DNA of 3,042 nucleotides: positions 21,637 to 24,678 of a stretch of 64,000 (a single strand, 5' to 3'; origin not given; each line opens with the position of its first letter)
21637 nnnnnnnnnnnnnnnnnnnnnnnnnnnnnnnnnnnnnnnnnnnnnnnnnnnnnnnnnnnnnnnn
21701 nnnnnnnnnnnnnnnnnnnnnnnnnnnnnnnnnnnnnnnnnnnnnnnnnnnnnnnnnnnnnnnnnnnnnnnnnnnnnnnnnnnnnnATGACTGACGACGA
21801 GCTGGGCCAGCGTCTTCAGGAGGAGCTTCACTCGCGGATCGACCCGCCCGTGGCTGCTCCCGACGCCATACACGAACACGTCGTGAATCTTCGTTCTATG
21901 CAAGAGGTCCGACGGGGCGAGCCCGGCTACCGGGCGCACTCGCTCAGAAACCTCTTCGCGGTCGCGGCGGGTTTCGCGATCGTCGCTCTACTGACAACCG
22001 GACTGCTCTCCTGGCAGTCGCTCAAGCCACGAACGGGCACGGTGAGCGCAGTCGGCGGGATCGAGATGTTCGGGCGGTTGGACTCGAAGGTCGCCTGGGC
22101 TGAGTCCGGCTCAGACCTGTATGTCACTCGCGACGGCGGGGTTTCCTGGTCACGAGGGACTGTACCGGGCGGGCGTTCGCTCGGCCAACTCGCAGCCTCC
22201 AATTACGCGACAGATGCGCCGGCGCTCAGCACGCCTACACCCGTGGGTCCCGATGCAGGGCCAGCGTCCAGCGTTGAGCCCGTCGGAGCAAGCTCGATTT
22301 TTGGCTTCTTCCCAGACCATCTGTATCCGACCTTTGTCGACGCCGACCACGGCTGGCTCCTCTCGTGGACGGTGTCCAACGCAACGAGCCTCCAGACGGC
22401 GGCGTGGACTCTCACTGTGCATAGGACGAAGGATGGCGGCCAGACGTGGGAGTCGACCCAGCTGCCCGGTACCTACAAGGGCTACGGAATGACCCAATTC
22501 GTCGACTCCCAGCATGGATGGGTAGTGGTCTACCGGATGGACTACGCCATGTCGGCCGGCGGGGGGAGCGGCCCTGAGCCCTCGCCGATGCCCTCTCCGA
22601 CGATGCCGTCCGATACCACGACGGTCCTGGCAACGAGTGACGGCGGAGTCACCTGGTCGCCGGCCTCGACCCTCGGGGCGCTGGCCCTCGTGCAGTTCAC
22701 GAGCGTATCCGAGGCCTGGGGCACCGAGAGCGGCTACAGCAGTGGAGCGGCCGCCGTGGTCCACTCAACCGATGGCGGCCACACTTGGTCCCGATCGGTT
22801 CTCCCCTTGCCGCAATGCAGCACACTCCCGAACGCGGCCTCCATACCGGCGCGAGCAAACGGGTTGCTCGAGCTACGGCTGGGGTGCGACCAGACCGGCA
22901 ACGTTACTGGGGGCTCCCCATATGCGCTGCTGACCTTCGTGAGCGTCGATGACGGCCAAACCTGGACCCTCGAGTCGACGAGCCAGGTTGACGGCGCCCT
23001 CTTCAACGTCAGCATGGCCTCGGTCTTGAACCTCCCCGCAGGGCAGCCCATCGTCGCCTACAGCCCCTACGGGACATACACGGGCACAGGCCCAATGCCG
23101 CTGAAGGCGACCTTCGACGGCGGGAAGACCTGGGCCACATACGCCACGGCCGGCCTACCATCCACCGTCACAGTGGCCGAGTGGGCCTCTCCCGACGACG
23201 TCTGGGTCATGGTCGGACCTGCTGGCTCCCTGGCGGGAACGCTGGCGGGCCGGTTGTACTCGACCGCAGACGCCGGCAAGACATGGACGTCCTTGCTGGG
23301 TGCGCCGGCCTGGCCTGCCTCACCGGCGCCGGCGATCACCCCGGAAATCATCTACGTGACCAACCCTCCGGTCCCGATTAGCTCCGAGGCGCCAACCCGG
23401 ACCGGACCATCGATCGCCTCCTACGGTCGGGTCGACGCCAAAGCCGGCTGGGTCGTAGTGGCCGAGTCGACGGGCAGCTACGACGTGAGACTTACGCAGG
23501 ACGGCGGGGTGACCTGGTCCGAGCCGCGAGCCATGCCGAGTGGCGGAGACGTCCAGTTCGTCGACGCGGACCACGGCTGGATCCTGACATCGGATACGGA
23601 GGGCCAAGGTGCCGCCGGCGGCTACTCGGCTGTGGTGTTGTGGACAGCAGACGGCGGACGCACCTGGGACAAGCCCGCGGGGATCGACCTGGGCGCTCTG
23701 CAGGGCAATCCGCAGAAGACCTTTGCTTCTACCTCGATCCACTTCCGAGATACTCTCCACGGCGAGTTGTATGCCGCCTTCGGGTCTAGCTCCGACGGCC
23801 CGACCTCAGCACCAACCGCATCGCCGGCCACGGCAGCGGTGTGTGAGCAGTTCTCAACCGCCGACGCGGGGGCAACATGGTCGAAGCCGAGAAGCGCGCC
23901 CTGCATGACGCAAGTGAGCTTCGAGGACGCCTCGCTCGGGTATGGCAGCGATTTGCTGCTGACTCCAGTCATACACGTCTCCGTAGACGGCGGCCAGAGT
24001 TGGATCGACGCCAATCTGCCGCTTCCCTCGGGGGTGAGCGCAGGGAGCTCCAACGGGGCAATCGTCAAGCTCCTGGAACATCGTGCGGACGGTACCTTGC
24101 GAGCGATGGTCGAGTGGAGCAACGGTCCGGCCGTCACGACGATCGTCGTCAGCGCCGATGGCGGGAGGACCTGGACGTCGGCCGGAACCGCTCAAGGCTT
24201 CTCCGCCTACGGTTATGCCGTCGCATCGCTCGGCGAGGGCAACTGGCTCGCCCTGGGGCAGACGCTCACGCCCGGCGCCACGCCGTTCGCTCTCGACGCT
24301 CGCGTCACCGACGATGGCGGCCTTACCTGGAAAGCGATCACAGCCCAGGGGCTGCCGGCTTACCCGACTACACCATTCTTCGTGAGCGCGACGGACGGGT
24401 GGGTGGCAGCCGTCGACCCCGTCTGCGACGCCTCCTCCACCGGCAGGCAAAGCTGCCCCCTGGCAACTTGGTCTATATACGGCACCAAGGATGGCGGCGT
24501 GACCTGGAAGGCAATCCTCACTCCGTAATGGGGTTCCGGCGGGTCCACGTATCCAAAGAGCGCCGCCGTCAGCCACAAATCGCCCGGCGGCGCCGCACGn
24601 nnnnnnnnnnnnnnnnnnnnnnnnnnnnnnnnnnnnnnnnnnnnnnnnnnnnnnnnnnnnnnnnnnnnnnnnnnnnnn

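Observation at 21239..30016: Two paralogous ECF sigma / giant beta-propeller membrane protein pairs convergently flank amt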

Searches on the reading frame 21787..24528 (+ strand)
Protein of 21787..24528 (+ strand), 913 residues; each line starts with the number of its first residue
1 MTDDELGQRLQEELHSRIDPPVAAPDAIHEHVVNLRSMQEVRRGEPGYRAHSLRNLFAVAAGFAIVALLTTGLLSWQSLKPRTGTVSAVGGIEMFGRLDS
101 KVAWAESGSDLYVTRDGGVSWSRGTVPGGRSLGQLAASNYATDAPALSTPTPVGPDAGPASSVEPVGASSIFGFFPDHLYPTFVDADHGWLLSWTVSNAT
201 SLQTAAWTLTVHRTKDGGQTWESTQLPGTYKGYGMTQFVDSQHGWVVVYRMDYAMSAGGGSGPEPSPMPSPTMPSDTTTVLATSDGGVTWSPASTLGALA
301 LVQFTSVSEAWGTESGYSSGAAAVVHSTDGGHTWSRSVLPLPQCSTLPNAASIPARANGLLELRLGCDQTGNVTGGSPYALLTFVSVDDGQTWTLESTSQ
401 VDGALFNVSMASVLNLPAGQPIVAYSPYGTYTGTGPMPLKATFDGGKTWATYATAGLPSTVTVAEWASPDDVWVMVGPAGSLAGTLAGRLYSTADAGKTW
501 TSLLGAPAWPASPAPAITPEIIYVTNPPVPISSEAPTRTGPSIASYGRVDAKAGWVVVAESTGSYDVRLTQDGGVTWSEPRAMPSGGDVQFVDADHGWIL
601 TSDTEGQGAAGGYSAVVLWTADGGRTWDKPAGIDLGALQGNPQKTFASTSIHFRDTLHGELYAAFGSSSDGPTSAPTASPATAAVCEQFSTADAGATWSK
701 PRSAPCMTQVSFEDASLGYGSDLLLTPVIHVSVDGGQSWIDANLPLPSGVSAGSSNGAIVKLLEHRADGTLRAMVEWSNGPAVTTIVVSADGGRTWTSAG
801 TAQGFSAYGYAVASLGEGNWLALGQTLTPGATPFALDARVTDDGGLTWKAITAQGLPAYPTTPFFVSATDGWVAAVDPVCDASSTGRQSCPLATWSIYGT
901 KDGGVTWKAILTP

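Call 8: search_protein_families(library=pfam, proteins=[window:21787-24528:+], max_evalue=0.01)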
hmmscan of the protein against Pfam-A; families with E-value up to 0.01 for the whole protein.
window:21787-24528:+ (913 aa): 5 families
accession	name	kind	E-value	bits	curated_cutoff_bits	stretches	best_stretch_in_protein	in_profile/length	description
PF02012.26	BNR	-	8e-22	74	27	0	326-336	2-12/12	BNR/Asp-box repeat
PF13088.12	BNR_2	-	3.1e-19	69.8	31.4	2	568-703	85-203/277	BNR repeat-like domain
PF14870.12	PSII_BNR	-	4.8e-12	46.2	27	1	277-339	37-99/303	Photosynthesis system II assembly factor YCF48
PF15902.12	Sortilin-Vps10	-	1.2e-10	41.2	33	0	88-123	357-391/446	Sortilin, neurotensin receptor 3,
PF24316.1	Tli3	-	2.7e-05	25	27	0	784-798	84-98/129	T6SS Tli3 immunity protein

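Call 11: find_homologous_proteins(query=window:21787-24528:+)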
Query window:21787-24528:+ (913 aa): 86 proteins with E <= 0.001 among 8000 candidates.
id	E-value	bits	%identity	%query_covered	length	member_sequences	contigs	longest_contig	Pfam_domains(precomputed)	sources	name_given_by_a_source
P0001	0.0e+0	1851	90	100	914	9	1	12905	PF24316.2,PF14870.13,PF02012.27,PF15902.13,PF13088.13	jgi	jgi:photosystem II stability/assembly factor-like uncharacterized protein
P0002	0.0e+0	1841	90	100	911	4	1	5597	PF24316.2,PF14870.13,PF02012.27,PF15902.13,PF13088.13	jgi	jgi:photosystem II stability/assembly factor-like uncharacterized protein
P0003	0.0e+0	1309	67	100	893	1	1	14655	PF14870.13,PF02012.27,PF15902.13,PF13088.13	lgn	-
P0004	0.0e+0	1214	61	100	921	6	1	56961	PF14870.13,PF02012.27,PF15902.13,PF13088.13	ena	-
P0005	0.0e+0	1188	61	100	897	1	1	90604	PF14870.13,PF02012.27,PF15902.13,PF13088.13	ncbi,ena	-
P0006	0.0e+0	1159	61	100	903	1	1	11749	PF14870.13,PF02012.27,PF15902.13,PF13088.13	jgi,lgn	jgi:photosystem II stability/assembly factor-like uncharacterized protein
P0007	0.0e+0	1118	62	93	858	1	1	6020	PF24316.2,PF14870.13,PF02012.27,PF15902.13,PF13088.13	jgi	jgi:photosystem II stability/assembly factor-like uncharacterized protein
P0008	6.1e-261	887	50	100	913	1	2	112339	PF24316.2,PF14870.13,PF02012.27,PF15902.13,PF13088.13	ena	-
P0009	1.9e-244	832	59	75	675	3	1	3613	PF24316.2,PF14870.13,PF02012.27,PF15902.13,PF13088.13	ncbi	ncbi:MAG: hypothetical protein ACXWNI_05655, partial [Candidatus Limnocylindrales bacterium]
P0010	2.0e-244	832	46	100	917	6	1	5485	PF14870.13,PF02012.27,PF15902.13,PF13088.13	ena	-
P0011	2.0e-240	819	48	100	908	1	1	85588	PF24316.2,PF14870.13,PF02012.27,PF15902.13,PF13088.13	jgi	jgi:hypothetical protein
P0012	3.4e-227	775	46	100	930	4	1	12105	PF24316.2,PF14870.13,PF02012.27,PF15902.13,PF13088.13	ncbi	-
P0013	4.3e-226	771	46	100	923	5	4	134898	PF14870.13,PF02012.27,PF15902.13,PF13088.13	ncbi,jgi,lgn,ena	jgi:hypothetical protein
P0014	1.3e-225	770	45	100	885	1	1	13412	PF24316.2,PF14870.13,PF02012.27,PF15902.13,PF13088.13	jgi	jgi:hypothetical protein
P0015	1.2e-219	750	45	100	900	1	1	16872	PF14870.13,PF02012.27,PF15902.13,PF13088.13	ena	-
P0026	2.0e-179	617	40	100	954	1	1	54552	PF14870.13,PF02012.27,PF15902.13,PF13088.13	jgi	jgi:hypothetical protein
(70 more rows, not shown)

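Call 12: find_encoding_contigs(protein=P0005, flank=8000, max_places=2)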
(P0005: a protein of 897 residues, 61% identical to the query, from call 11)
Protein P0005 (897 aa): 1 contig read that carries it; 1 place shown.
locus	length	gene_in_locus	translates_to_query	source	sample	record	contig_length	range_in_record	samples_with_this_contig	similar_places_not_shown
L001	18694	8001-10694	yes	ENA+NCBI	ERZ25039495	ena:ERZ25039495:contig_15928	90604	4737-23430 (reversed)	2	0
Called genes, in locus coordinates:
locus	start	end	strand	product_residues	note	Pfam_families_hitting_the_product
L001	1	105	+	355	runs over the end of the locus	PF13786:DUF4179 (faint)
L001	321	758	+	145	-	PF03551:PadR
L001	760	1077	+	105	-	-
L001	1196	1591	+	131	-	PF02579:Nitro_FeMo-Co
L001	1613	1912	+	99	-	-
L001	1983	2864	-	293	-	PF02673:BacA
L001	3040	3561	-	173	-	-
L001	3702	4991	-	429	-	PF02369:Big_1 (weak)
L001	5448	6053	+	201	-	PF11303:DUF3105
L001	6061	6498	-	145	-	PF04075:F420H2_quin_red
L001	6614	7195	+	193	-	PF00226:DnaJ, PF20600:ExoX-like_C (weak)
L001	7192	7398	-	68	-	-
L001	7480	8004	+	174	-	PF04542:Sigma70_r2, PF08281:Sigma70_r4_2, PF04545:Sigma70_r4, PF13384:HTH_23 (faint)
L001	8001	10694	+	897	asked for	PF02012:BNR (faint), PF14870:PSII_BNR (faint), PF15902:Sortilin-Vps10 (faint), PF13088:BNR_2 (weak)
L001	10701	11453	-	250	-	PF01988:VIT1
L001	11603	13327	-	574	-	PF06609:TRI12, PF00083:Sugar_tr, PF07690:MFS_1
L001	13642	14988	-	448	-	PF25852:DUF6242_C (faint)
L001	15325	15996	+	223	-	-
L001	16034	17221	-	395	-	PF00672:HAMP, PF13581:HATPase_c_2 (faint), PF00512:HisKA, PF02518:HATPase_c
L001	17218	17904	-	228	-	PF00072:Response_reg, PF00486:Trans_reg_C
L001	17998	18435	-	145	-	-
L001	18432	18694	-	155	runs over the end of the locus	-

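Call 13: find_encoding_contigs(protein=P0013, flank=8000, max_places=2)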
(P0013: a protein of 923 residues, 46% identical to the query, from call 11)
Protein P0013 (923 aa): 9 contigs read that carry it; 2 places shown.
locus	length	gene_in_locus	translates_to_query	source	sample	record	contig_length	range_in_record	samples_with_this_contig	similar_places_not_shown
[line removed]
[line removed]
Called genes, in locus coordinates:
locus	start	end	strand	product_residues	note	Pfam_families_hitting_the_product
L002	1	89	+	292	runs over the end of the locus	PF07685:GATase_3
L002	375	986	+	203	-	PF01288:HPPK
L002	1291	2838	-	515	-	PF02142:MGS, PF01808:AICARFT_IMPCHas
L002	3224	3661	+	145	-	-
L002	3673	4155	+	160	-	PF07883:Cupin_2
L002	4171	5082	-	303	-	-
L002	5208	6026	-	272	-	-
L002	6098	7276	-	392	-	PF00293:NUDIX, PF00583:Acetyltransf_1 (weak), PF13508:Acetyltransf_7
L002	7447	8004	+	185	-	PF04542:Sigma70_r2, PF07638:Sigma70_ECF (weak), PF08281:Sigma70_r4_2, PF04545:Sigma70_r4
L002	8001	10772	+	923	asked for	PF02012:BNR (faint), PF14870:PSII_BNR (faint), PF15902:Sortilin-Vps10 (faint), PF13088:BNR_2 (weak)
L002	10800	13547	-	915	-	PF02861:Clp_N, PF00004:AAA, PF23569:NBD_SMAX1, PF17871:AAA_lid_9, PF07724:AAA_2, PF07728:AAA_5, PF00004:AAA, PF10431:ClpB_D2-small, +8 more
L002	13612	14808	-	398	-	PF00226:DnaJ, PF01556:DnaJ_C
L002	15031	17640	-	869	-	PF02190:LON_substr_bdg, PF00004:AAA, PF07728:AAA_5 (weak), PF22667:Lon_lid, PF05362:Lon_C, PF13541:ChlI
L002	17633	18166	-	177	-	PF00376:MerR, PF13411:MerR_1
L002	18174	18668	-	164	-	PF00011:HSP20, PF17886:ArsA_HSP20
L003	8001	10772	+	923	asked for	PF02012:BNR (faint), PF14870:PSII_BNR (faint), PF15902:Sortilin-Vps10 (faint), PF13088:BNR_2 (weak)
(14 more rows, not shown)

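Call 14: find_encoding_contigs(protein=P0026, flank=8000, max_places=2)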
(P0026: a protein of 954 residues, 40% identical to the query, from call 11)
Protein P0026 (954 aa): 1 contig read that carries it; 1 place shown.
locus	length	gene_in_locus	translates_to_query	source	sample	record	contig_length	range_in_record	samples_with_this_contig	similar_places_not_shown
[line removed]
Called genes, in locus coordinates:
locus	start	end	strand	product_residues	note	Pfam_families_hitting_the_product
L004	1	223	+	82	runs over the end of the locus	-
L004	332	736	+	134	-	PF02310:B12-binding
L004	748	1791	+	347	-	PF03308:MeaB, PF00009:GTP_EFTU (faint), PF01656:CbiA (faint), PF02492:cobW (weak), PF03029:ATP_bind_1 (faint)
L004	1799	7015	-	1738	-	PF08448:PAS_4 (weak), PF01590:GAF (weak), PF08448:PAS_4, PF00989:PAS, PF13426:PAS_9, PF00512:HisKA, PF02518:HATPase_c, PF00072:Response_reg, +7 more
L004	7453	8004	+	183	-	PF04542:Sigma70_r2, PF08281:Sigma70_r4_2, PF04545:Sigma70_r4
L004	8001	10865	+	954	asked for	PF13088:BNR_2 (faint), PF02012:BNR (faint), PF14870:PSII_BNR (faint), PF15902:Sortilin-Vps10 (faint)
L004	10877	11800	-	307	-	PF13188:PAS_8 (weak), PF00989:PAS, PF08448:PAS_4, PF13426:PAS_9, PF00990:GGDEF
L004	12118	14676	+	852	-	PF06165:GH94_b-supersand, PF17167:Glyco_hydro_94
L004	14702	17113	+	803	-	PF06165:GH94_b-supersand, PF17167:Glyco_hydro_94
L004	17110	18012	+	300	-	-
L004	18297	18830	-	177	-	-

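Call 37: search_protein_families(library=ncbifam, proteins=[window:21787-24525:+], max_evalue=0.01)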
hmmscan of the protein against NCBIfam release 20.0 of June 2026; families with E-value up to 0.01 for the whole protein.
window:21787-24525:+ (913 aa): 3 families
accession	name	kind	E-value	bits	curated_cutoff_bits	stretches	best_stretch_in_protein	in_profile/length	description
NF045728.1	glycosyl_F510_1955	equivalog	2.6e-11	43.3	175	0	211-336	74-172/246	F510_1955 family glycosylhydrolase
NF010237.0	PRK13684.1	equivalog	2.9e-08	33.1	326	1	278-339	66-126/334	photosynthesis system II assembly factor Ycf48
NF047818.1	LIC11996_lipo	equivalog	0.0021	17.2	350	1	323-397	343-420/422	LIC11996 family lipoprotein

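Call 48: find_related_loci(query=A2, collection=genome_contigs, flank=4000)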
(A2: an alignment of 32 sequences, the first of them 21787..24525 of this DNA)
Query A2 (913 aa) in genome_contigs; peptide patterns used: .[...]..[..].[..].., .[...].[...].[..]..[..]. (x = any residue, [..] = any of these).
600 stretches matched a pattern (row limit reached: there are more); 106 encode a relative of the query (tblastn E <= 1e-3); the best 80 are kept; 79 distinct loci.
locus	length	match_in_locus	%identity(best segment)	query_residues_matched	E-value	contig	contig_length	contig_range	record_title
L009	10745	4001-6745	46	1-913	0e+0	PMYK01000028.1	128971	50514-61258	MAG: Chloroflexi bacterium isolate fen_1029 73.20110800_E2D.56_contig_661, whole genome shotgun sequence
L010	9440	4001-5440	42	1-911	5e-100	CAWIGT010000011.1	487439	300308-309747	MAG: uncultured Chloroflexia bacterium isolate MFD05502.bin.2.33 genome assembly, contig: contig_9365, whole genome shot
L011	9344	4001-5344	29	1-913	7e-19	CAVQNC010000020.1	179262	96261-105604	MAG: uncultured Chloroflexia bacterium isolate MFD03726.bin.1.123 genome assembly, contig: contig_50534, whole genome sh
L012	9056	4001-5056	25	99-913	1e-15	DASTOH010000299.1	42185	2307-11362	MAG TPA_asm: Anaerolineales bacterium isolate SMAG_U2165 k141_1690065, whole genome shotgun sequence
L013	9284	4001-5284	24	213-632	2e-14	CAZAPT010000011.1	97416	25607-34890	MAG TPA_asm: uncultured Dehalococcoidia bacterium isolate binchicken_co185_280 genome assembly, contig: NODE_283_length_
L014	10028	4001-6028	26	75-892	5e-14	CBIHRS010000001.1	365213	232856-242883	MAG TPA_asm: uncultured bacterium isolate SRR18156198_binner12_Refined_28 genome assembly, contig: ERZ27336860.1, whole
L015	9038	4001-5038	27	183-913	9e-14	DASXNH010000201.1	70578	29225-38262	MAG TPA_asm: Candidatus Dormiibacterota bacterium isolate SMAG_U5349 k141_151633, whole genome shotgun sequence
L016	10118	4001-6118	24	70-910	2e-13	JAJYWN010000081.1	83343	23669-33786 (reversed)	MAG: Bacillota bacterium isolate FK3.bin120 NODE_461_length_83343_cov_1.755684, whole genome shotgun sequence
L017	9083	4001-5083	26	210-910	4e-13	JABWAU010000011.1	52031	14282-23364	MAG: Anaerolineales bacterium isolate MAG_12 scaffold_511, whole genome shotgun sequence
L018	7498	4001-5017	29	98-910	2e-12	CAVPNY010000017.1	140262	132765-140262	MAG: uncultured Chloroflexia bacterium isolate MFD00032.bin.3.204 genome assembly, contig: contig_50505, whole genome sh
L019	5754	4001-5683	21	60-701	2e-12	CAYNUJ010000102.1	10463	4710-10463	MAG TPA_asm: uncultured Melioribacteraceae bacterium isolate SRP216583_co1_164 genome assembly, contig: NODE_6138_length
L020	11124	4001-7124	25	90-913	3e-12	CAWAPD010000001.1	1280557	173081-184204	MAG: uncultured Actinomycetes bacterium isolate MFD04492.bin.1.108 genome assembly, contig: contig_12996, whole genome s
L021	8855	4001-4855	27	182-910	3e-12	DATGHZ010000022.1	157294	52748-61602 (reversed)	MAG TPA_asm: bacterium isolate SMAG_U9794 k141_1031353, whole genome shotgun sequence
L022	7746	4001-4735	27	183-796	4e-12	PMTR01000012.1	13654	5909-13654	MAG: Bryobacterales bacterium isolate palsa_129 73.20110700_P2D.63_contig_868, whole genome shotgun sequence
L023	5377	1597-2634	28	107-910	6e-12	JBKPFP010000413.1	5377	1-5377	MAG: Actinomycetota bacterium isolate HAY_GM_MAG_00018 HAY_GM_000000354689, whole genome shotgun sequence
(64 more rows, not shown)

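Call 49: predict_structure(alignment_id=A2)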
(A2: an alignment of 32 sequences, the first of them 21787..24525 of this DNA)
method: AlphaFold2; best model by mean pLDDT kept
length: 913 residues; sequences in the alignment: 32
mean_pLDDT: 75.0   pTM: 0.50
mean pLDDT of the five models: 75.0, 74.9, 73.6, 73.4, 71.8
residues with pLDDT >= 90: 333; 70-90: 285; 50-70: 138; < 50: 157
segments of 3 or more residues with pLDDT < 50: 37-58, 74-84, 139-170, 258-270, 317-319, 371-376, 429-435, 511-538, 605-611, 669-679, 829-832, 882-888
pLDDT, mean of each block of 10 residues (from residue 1): 68 70 53 48 33 44 65 45 54 88 91 91 90 68 30 29 32 77 95 87 85 95 95 91 94 58 29 78 96 90 92 70 90 92 71 81 82 48 91 89 69 77 67 53 86 75 87 78 68 88 74 26 26 39 89 91 85 93 84 93 50 78 87 66 68 95 72 41 79 90 89 92 88 94 86 68 92 86 88 94 78 91 71 73 93 90 90 84 45 86 94 90
secondary structure, 60 per line:
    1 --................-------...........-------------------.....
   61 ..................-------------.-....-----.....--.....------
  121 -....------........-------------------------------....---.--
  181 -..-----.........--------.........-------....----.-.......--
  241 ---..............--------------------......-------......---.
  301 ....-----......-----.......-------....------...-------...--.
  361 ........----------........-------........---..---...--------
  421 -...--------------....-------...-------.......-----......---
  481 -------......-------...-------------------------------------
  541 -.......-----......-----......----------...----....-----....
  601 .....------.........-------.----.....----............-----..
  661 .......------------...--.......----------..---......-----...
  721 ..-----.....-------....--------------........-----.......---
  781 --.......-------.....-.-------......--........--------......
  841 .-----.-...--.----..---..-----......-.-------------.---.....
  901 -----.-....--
elements in order (helices of 4 or more, strands of 3 or more residues): H3-18 H26-36 H56-78 E94-97 E103-107 E110-114 E122-125 H132-139 H171-174 E189-197 E206-214 E222-225 E232-238 E244-250 H251-257 E278-283 E291-296 E300-304 E310-315 E321-327 E335-338 E345-347 E355-357 E360-368 E379-386 E394-401 E422-424 E439-442 E450-452 E460-466 E472-477 E488-493 E501-503 E542-548 E554-559 E565-570 E581-583 E588-591 E597-605 E612-620 E633-637 E645-653 E659-667 E685-691 E707-712 E718-722 E728-732 E740-743 E758-765 E771-777 E783-789 E797-801 E811-816 E819-826 E835-841 E849-851 E871-876 E896-900 E908-911
